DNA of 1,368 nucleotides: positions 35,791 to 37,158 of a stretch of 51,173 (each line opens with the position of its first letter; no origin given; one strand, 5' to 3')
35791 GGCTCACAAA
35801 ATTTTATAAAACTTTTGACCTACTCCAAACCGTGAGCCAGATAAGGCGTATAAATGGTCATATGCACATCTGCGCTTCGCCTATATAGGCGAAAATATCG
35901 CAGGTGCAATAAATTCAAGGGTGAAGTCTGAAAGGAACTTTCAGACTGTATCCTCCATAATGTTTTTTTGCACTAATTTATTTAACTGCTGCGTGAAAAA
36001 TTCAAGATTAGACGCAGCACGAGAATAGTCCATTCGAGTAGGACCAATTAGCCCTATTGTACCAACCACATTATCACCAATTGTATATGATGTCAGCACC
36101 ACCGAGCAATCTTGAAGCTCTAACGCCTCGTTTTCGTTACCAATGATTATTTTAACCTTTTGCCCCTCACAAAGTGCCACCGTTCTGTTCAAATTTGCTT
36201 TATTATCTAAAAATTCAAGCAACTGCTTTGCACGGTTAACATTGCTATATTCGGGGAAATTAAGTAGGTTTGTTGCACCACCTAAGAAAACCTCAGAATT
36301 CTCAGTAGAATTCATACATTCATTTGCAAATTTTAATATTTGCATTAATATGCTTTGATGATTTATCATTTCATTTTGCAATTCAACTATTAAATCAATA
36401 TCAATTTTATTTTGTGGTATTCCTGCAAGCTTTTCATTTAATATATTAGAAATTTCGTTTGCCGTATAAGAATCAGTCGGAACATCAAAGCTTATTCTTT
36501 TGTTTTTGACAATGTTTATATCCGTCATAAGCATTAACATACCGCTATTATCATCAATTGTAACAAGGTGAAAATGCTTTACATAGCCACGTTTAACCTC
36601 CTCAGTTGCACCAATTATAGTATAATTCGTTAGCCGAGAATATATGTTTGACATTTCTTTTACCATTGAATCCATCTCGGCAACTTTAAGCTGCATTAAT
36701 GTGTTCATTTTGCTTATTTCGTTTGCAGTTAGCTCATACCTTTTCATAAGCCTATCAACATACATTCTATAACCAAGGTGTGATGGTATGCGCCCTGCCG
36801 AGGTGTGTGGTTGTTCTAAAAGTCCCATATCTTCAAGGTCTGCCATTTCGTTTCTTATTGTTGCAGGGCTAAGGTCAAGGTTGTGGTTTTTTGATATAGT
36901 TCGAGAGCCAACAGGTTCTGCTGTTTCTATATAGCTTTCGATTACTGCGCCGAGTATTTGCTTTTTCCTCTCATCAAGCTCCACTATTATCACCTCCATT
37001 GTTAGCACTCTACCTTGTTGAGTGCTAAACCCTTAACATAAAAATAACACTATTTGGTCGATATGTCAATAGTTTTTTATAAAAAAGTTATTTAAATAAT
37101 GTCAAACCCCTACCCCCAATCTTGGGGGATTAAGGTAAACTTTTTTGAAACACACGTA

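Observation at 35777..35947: Repeated, covarying structured RNA leader in an unusually long hrcA-grpE spacer (copy B): candidate thermosensor, processing or stability element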

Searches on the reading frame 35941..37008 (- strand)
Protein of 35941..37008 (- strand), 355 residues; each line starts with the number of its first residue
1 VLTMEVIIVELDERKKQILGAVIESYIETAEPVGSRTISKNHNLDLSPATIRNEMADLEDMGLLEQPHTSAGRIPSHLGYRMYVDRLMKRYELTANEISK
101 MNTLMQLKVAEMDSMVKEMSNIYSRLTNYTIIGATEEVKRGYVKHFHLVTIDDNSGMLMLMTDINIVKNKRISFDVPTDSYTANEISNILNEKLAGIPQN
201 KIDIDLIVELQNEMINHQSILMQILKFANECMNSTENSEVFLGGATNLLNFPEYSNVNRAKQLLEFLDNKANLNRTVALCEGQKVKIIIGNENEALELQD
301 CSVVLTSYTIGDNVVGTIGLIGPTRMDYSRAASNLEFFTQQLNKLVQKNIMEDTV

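Call 12: search_protein_families(library=pfam, proteins=[window:35941-37008:-])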
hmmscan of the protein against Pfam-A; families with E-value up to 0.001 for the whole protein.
window:35941-37008:- (355 aa): 2 families
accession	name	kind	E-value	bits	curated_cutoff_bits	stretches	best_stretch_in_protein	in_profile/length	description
PF01628.27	HrcA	-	2.1e-56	191.7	22.2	1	113-330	1-213/215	HrcA protein C terminal domain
PF03444.21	HrcA_DNA-bdg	-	3.5e-05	23.8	21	1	11-80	2-70/79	Winged helix-turn-helix transcription repressor, HrcA DNA-binding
